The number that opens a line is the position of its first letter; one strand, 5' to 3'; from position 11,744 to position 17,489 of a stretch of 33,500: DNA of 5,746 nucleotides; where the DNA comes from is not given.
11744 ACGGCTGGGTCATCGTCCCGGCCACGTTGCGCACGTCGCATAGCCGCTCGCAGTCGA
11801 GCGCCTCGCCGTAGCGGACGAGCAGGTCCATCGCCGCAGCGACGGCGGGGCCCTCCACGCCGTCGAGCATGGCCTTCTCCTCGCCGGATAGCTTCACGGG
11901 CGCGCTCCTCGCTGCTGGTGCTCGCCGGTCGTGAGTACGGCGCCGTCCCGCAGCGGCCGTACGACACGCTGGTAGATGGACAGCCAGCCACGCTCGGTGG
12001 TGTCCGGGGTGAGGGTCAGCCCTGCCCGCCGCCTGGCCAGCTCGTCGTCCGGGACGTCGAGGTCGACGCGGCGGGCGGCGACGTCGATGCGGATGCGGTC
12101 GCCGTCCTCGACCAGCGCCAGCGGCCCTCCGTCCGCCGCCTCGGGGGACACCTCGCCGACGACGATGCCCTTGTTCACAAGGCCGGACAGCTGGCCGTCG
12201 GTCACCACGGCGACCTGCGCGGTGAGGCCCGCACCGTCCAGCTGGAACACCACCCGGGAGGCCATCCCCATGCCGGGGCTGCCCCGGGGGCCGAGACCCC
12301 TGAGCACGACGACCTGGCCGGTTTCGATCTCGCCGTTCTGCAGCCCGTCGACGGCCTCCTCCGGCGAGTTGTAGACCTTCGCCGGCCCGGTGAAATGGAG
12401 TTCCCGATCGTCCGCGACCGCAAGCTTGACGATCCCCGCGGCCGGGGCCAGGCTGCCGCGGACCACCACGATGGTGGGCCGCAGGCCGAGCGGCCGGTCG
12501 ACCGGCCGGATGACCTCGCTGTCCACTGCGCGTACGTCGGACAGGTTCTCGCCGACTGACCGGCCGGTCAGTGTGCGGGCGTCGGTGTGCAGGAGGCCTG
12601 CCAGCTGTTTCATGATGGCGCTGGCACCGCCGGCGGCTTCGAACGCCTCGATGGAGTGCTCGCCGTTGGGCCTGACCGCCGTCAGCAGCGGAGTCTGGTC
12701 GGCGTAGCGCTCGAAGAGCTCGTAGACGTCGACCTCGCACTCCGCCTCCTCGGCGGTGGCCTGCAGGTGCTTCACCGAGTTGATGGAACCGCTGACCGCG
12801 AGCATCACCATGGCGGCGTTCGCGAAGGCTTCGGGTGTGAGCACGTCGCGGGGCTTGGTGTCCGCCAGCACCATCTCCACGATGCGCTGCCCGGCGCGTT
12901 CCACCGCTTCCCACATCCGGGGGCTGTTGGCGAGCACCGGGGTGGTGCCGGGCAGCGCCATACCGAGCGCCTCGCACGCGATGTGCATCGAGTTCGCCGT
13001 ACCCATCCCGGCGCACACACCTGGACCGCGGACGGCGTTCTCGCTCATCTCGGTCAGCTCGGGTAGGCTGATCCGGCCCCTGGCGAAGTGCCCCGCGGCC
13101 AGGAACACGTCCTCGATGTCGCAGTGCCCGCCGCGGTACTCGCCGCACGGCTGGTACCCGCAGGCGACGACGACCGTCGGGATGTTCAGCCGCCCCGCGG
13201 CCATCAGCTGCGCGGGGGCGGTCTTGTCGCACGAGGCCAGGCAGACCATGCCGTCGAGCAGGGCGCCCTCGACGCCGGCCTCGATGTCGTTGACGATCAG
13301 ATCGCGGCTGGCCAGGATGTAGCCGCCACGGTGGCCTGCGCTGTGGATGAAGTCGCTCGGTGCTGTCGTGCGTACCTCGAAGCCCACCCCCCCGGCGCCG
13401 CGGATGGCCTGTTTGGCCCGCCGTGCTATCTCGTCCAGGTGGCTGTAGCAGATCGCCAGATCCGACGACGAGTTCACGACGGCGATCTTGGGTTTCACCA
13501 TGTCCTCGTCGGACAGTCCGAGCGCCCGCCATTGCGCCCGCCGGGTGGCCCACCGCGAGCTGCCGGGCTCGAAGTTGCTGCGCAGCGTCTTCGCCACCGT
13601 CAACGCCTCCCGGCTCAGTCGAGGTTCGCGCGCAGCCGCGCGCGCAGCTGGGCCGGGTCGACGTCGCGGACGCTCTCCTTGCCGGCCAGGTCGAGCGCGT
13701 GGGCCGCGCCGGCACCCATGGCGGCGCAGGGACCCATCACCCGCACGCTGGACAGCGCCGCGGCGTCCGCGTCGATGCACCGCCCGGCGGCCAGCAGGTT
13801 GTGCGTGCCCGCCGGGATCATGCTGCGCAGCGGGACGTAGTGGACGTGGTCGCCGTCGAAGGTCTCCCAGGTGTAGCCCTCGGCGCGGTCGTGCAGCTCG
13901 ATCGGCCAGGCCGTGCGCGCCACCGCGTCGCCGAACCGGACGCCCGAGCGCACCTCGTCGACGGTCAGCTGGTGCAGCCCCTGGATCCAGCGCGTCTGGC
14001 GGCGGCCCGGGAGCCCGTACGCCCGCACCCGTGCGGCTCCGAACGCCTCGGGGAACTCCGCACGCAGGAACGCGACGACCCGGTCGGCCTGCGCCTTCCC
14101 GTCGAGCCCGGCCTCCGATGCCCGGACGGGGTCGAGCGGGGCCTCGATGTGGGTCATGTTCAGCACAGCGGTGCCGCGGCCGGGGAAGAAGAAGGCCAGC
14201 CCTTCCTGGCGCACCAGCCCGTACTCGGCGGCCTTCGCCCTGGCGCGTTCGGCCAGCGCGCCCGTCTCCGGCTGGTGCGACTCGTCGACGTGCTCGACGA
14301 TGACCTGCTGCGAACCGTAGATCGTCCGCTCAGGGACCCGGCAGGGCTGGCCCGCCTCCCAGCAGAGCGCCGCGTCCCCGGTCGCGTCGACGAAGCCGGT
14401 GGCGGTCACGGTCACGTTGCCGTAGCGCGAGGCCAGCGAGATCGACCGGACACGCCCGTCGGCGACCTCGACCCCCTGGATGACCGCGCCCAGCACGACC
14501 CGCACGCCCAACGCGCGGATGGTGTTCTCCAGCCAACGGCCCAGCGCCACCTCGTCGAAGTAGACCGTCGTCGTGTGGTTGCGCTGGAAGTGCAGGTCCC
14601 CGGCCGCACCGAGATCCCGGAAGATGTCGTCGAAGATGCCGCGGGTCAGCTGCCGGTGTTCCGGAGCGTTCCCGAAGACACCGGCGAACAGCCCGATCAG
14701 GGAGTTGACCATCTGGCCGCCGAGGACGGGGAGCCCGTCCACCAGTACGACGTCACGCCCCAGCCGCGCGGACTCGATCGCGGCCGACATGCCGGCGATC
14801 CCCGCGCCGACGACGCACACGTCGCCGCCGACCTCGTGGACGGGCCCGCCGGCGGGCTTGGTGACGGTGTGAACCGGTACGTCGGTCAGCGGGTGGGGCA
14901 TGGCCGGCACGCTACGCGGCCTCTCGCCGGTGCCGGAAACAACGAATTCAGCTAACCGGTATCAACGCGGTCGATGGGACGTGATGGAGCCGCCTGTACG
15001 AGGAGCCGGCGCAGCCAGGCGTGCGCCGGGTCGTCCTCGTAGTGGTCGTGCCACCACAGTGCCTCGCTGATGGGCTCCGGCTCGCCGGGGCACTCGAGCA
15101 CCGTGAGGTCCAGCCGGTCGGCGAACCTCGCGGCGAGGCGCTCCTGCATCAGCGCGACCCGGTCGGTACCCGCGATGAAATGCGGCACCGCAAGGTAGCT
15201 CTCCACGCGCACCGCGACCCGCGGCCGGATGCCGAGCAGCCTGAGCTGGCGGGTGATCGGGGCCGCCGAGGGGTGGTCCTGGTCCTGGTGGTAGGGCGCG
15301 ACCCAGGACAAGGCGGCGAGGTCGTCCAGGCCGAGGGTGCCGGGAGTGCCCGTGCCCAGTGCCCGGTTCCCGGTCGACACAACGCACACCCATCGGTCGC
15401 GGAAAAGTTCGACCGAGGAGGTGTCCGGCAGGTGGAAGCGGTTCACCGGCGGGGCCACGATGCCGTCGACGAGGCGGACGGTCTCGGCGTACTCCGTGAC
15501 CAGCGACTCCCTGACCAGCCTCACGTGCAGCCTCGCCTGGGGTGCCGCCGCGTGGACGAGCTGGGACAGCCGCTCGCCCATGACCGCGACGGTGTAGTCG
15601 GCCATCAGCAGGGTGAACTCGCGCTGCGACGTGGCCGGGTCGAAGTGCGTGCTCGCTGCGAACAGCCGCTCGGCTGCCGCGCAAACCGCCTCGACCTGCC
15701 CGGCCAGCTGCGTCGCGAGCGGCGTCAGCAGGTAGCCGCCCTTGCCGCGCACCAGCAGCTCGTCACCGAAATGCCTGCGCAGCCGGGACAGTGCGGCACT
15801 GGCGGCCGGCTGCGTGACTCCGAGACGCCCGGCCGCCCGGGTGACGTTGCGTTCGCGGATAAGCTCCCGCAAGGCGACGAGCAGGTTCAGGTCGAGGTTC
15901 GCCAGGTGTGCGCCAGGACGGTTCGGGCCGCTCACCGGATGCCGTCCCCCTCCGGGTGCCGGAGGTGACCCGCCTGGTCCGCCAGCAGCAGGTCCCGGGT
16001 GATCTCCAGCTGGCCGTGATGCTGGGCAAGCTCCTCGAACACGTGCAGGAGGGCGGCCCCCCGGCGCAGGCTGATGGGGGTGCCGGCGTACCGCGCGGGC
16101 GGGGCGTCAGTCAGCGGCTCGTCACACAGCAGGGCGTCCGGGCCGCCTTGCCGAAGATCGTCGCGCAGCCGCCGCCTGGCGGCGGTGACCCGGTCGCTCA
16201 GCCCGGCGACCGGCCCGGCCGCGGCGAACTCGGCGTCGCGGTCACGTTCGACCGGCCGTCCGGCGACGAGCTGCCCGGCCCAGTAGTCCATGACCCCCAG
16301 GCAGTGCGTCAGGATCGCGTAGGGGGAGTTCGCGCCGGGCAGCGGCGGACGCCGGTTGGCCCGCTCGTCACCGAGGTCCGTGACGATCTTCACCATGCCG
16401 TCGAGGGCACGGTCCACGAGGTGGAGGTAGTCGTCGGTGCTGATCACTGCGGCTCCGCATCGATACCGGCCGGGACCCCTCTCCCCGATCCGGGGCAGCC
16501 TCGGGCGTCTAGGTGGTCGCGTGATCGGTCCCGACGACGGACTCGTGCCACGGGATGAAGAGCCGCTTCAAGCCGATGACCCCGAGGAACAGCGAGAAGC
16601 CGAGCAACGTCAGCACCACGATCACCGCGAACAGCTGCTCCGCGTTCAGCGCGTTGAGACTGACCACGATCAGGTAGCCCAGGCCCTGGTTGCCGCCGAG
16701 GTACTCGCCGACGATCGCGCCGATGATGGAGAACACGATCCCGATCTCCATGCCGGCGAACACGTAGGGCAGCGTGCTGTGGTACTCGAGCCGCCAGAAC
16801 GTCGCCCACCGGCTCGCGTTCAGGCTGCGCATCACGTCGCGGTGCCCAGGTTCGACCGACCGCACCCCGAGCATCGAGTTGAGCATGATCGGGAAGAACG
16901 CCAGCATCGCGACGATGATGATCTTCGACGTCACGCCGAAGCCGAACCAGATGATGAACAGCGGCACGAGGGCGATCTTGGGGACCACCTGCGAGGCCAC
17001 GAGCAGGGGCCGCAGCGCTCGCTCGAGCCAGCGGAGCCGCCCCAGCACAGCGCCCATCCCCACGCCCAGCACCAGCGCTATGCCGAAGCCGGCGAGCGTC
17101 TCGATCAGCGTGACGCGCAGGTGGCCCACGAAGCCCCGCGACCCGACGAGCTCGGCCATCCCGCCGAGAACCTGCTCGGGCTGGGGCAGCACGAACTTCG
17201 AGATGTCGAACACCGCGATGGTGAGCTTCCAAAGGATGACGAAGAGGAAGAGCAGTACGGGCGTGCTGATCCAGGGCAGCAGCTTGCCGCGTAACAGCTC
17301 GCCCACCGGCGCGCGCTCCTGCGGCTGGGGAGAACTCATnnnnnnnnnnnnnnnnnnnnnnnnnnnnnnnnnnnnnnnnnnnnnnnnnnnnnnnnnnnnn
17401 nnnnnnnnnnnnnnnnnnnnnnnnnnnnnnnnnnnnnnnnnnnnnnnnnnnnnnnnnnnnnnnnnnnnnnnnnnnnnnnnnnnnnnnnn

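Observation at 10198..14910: Split aconitase X translationally coupled to an IlvD/Edd dehydratase and a FAD oxidoreductase: an orphan dehydratase pathway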

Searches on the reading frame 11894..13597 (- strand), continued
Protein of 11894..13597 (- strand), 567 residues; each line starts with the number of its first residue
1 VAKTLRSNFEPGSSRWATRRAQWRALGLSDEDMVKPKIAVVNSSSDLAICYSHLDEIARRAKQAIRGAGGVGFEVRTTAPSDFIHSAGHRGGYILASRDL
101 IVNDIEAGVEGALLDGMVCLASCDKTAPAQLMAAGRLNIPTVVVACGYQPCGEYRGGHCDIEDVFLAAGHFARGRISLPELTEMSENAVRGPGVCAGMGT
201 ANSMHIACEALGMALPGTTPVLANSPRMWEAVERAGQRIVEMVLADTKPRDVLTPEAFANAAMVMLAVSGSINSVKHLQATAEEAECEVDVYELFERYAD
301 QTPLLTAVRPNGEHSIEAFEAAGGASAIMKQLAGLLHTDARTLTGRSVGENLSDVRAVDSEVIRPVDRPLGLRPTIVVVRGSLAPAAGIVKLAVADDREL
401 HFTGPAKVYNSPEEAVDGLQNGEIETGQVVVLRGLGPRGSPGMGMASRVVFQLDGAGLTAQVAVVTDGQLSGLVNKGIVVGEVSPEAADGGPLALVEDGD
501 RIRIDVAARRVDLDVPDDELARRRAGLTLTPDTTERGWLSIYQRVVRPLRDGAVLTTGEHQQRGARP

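Call 96: search_protein_families(library=pfam, proteins=[L228:4066-6108:+, L228:7411-8115:+, L228:11837-12724:+, L228:12812-14071:+, L228:14081-14920:+, L228:15042-16298:+, L196:13130-14473:+, L196:5902-7278:+, L196:3876-5132:+, L196:8787-9680:-], max_evalue=0.0001)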
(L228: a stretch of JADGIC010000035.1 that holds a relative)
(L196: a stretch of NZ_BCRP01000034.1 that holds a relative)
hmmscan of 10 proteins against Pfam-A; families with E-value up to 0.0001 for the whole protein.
L228:4066-6108:+ (680 aa): 11 families
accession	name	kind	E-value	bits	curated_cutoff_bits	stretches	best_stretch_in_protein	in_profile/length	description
PF00005.33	ABC_tran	-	1.6e-66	223.6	25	2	388-539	2-136/137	ABC transporter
PF08352.17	oligo_HPY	-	8.8e-39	132.2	27.1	2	237-302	1-65/65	Oligopeptide/dipeptide transporter, C-terminal region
PF02463.25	SMC_N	-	8.1e-11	42.2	40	1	35-232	25-212/220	RecF/RecN/SMC N terminal domain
PF13401.12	AAA_22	-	4.5e-10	40.4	27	0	35-216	6-123/130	AAA domain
PF13304.12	AAA_21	-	1.7e-07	32.1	27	0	147-221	227-303/304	AAA domain, putative AbiEii toxin, Type IV TA system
PF13191.12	AAA_16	-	1.5e-06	29.2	32.6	0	395-433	20-59/167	AAA ATPase domain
PF13555.12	AAA_29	-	5.2e-06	26.6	27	0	25-48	13-36/61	P-loop containing region of AAA domain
PF00158.32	Sigma54_activat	-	4.2e-05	23.7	20.2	0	398-429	23-54/168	Sigma-54 interaction domain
PF05621.17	TniB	-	5.9e-05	23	22.4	0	167-214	111-160/189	Bacterial TniB protein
PF07728.20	AAA_5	-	6.6e-05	23.4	22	0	402-424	4-26/139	AAA domain (dynein-related subfamily)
PF00485.24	PRK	-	9.9e-05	22.7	22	0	400-421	2-23/196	Phosphoribulokinase / Uridine kinase family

L228:7411-8115:+ (234 aa): 0 families

L228:11837-12724:+ (295 aa): 3 families
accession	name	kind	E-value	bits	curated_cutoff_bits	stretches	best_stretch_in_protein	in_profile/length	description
PF00106.31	adh_short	-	1.6e-51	175.1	26.6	1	7-198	1-190/195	short chain dehydrogenase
PF13561.12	adh_short_C2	-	3.1e-33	115.7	27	1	16-205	6-191/236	Enoyl-(Acyl carrier protein) reductase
PF08659.16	KR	-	6.1e-12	46.3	22.6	1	10-168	4-160/180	KR domain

L228:12812-14071:+ (419 aa): 1 family
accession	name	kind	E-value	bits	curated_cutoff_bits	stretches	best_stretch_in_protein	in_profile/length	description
PF00296.26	Bac_luciferase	-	1.9e-34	119.9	27.9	1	40-352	19-309/314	Luciferase-like monooxygenase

L228:14081-14920:+ (279 aa): 3 families
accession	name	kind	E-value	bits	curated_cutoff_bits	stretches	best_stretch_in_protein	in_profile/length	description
PF00561.26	Abhydrolase_1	-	1.2e-25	91.1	25.8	1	40-265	2-244/245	alpha/beta hydrolase fold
PF12697.13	Abhydrolase_6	-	1.7e-17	65.2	26.3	1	41-271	1-215/217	Alpha/beta hydrolase family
PF12146.15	Hydrolase_4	-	2.3e-08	34.1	27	1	108-260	80-233/239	Serine aminopeptidase, S33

L228:15042-16298:+ (418 aa): 4 families
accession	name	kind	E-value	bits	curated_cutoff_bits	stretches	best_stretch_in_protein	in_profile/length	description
PF07690.21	MFS_1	-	3.8e-57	194.2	33.4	2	22-351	6-335/347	Major Facilitator Superfamily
PF12832.13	MFS_1_like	-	2.2e-15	57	25.2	1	30-376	14-367/373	MFS_1 like family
PF00083.30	Sugar_tr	-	2.1e-11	43.8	22.3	1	45-192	44-193/452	Sugar (and other) transporter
PF03825.22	Nuc_H_symport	-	9.7e-10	38.4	25.9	1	14-378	11-369/400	Nucleoside H+ symporter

L196:13130-14473:+ (447 aa): 2 families
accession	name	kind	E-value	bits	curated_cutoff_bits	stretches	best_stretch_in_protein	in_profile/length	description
PF07690.21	MFS_1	-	4e-29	102.1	33.4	2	25-269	3-227/347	Major Facilitator Superfamily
PF00083.30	Sugar_tr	-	1.8e-25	90.2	22.3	2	30-217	12-193/452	Sugar (and other) transporter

L196:5902-7278:+ (458 aa): 2 families
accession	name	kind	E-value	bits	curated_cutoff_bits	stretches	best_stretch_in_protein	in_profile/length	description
PF00083.30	Sugar_tr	-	1.1e-49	170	22.3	1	34-455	4-451/452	Sugar (and other) transporter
PF07690.21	MFS_1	-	2.6e-45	155.3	33.4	2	36-323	2-261/347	Major Facilitator Superfamily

L196:3876-5132:+ (418 aa): 1 family
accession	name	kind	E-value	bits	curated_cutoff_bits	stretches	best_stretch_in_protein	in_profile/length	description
PF00330.25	Aconitase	-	1.5e-64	219.1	28.7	2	27-285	20-307/463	Aconitase family (aconitate hydratase)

L196:8787-9680:- (297 aa): 2 families
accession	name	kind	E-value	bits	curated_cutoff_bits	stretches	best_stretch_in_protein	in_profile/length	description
PF03466.25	LysR_substrate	-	4.1e-36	124.8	28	1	90-290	5-206/209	LysR substrate binding domain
PF00126.33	HTH_1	-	9.1e-22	77.2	26.6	1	3-62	1-60/60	Bacterial regulatory helix-turn-helix protein, lysR family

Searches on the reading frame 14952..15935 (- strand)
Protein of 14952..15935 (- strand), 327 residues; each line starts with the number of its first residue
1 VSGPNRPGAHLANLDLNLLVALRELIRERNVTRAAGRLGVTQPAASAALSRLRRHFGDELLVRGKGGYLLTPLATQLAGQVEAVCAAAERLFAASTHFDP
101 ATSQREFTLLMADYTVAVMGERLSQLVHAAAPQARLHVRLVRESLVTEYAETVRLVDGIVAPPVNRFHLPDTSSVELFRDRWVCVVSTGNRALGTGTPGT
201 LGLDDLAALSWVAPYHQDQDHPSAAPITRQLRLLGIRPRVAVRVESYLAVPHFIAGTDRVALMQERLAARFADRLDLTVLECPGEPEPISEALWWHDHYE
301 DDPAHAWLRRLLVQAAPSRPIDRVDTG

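Call 12: search_protein_families(library=pfam, proteins=[window:14952-15935:-], max_evalue=0.001)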
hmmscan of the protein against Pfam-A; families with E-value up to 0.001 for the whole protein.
window:14952-15935:- (327 aa): 2 families
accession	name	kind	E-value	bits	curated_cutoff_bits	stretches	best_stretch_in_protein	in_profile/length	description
PF00126.33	HTH_1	-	8e-15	55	26.6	1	16-73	1-58/60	Bacterial regulatory helix-turn-helix protein, lysR family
PF03466.25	LysR_substrate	-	4.2e-12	46.3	28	1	158-315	59-207/209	LysR substrate binding domain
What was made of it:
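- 14952..15935 (-): LysR-family regulator, co-directional and immediately upstream. HTH_1 plus LysR_substrate (call 12).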

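Call 13: search_protein_families(library=ncbifam, proteins=[window:14952-15935:-], max_evalue=0.00001)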
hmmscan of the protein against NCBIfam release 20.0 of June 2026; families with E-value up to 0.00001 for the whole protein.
window:14952-15935:- (327 aa): 14 families
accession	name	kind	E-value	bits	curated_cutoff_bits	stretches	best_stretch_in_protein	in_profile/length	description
NF050187.1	TransRegBsrAPseudo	equivalog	2.7e-37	128.5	480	1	10-314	4-297/298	LysR family transcriptional regulator BsrA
NF007063.1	PRK09508.1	equivalog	7.9e-32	110.7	262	1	9-315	10-304/307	transcriptional regulator LeuO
NF045905.1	TransRegLelALeg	equivalog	5e-24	85.1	500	1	10-314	3-299/305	LysR family transcriptional regulator LelA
NF007581.0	PRK10216.1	equivalog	2.4e-16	59.7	314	1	11-139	5-131/319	HTH-type transcriptional regulator YidZ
TIGR03418.1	chol_sulf_TF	equivalog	1.5e-10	40.6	324.8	1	14-143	1-125/291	choline sulfate utilization transcriptional regulator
NF047710.1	TransRegCitRGProt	equivalog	2.5e-09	36.9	400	1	11-82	7-78/295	DNA-binding transcriptional repressor CitR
NF007667.0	PRK10341.1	equivalog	1.8e-08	33.7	308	1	19-263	12-246/312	transcriptional regulator TdcA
TIGR02424.1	TF_pcaQ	equivalog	3.1e-07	29.6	303.8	1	16-148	5-136/300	pca operon transcription factor PcaQ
NF009888.0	PRK13348.1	subfamily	7.7e-07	28.4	297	1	13-92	2-80/302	HTH-type transcriptional regulator ArgP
NF008554.1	PRK11482.1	equivalog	1.6e-06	27.3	277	1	11-282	26-282/317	YbeF family transcriptional regulator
NF040786.1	LysR_Sec_metab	equivalog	1.8e-06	27.2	250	1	15-89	2-76/298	selenium metabolism-associated LysR family transcriptional regulator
NF058504.1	TransRegCcpCBac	equivalog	2.8e-06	26.9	400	1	22-91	9-78/287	transcriptional regulator CcpC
NF002964.0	PRK03635.1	subfamily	4.6e-06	25.9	197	1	13-90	2-78/297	ArgP/LysG family DNA-binding transcriptional regulator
TIGR03339.1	phn_lysR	subfamily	8.7e-06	25.2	341.1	0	21-86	4-69/279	aminoethylphosphonate catabolism associated LysR family transcriptional regulator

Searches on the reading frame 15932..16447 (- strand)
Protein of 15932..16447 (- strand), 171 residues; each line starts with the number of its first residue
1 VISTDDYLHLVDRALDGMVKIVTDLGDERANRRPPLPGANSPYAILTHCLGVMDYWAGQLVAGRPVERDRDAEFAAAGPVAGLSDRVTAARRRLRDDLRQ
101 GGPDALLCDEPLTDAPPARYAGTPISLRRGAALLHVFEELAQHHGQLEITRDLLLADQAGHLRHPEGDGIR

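Call 12: search_protein_families(library=pfam, proteins=[window:15932-16447:-], max_evalue=0.001)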
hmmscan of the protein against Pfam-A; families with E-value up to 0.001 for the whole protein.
window:15932-16447:- (171 aa): 2 families
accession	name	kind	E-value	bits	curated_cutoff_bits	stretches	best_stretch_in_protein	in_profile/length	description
PF04978.18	MST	-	5.6e-13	50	27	1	9-154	4-147/149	Mycothiol-S-transferase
PF12867.12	DinB_2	-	3.2e-11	44.2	24.8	1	12-147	3-128/128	DinB superfamily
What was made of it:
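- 15932..16447 (-): DinB/mycothiol-S-transferase-like protein. It lies inside the gene string but is not conserved with it. PF04978 and PF12867 (call 12).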

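Call 13: search_protein_families(library=ncbifam, proteins=[window:15932-16447:-], max_evalue=0.00001)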
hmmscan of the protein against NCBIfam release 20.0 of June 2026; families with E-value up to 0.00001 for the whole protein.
window:15932-16447:- (171 aa): 0 families

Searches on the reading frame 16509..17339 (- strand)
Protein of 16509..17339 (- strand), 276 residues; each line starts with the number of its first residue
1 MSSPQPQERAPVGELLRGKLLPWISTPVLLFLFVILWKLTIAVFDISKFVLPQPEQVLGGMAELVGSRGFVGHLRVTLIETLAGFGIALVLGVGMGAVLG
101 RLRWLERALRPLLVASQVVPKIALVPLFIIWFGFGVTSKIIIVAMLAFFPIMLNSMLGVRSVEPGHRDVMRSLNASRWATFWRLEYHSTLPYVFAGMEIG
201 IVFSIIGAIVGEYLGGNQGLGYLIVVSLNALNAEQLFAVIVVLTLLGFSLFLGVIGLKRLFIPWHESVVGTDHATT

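Call 12: search_protein_families(library=pfam, proteins=[window:16509-17339:-], max_evalue=0.001)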
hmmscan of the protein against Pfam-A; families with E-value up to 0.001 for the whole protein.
window:16509-17339:- (276 aa): 1 family
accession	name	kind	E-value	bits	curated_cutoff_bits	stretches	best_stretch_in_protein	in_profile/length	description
PF00528.27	BPD_transp_1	-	2e-27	96.5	26.4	1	89-260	2-177/184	Binding-protein-dependent transport system inner membrane component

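Call 13: search_protein_families(library=ncbifam, proteins=[window:16509-17339:-], max_evalue=0.00001)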
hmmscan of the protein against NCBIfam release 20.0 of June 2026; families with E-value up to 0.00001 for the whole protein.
window:16509-17339:- (276 aa): 7 families
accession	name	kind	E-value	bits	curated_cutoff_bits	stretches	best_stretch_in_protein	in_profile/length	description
NF040733.1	ABC_perm_U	equivalog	5.4e-37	127.6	295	1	24-265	9-249/251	ABC transporter permease subunit SaoP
NF007545.0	PRK10160.1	equivalog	6.9e-31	107.7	342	1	23-267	25-273/275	taurine ABC transporter permease TauC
NF008470.0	PRK11365.1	equivalog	1.6e-29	103.1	347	1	28-267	16-255/263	aliphatic sulfonate ABC transporter permease SsuC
TIGR01183.1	ntrB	equivalog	4.6e-23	82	209.05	1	69-250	14-195/202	nitrate ABC transporter permease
TIGR03416.1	ABC_choXWV_perm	equivalog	4.3e-14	52.6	363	1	60-240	75-253/267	choline ABC transporter permease subunit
NF008196.0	PRK10952.1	equivalog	2e-07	30.2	439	1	26-231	107-302/356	glycine betaine/L-proline ABC transporter permease ProW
NF043074.1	MMSYN1_0196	equivalog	3.3e-06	26.6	350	0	76-217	77-219/277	spermidine/putrescine ABC transporter permease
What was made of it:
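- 16509..17339 (-): ABC transporter permease, related to the TauC/SsuC type. BPD_transp_1 (call 12) and NCBIfam hits (call 13).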
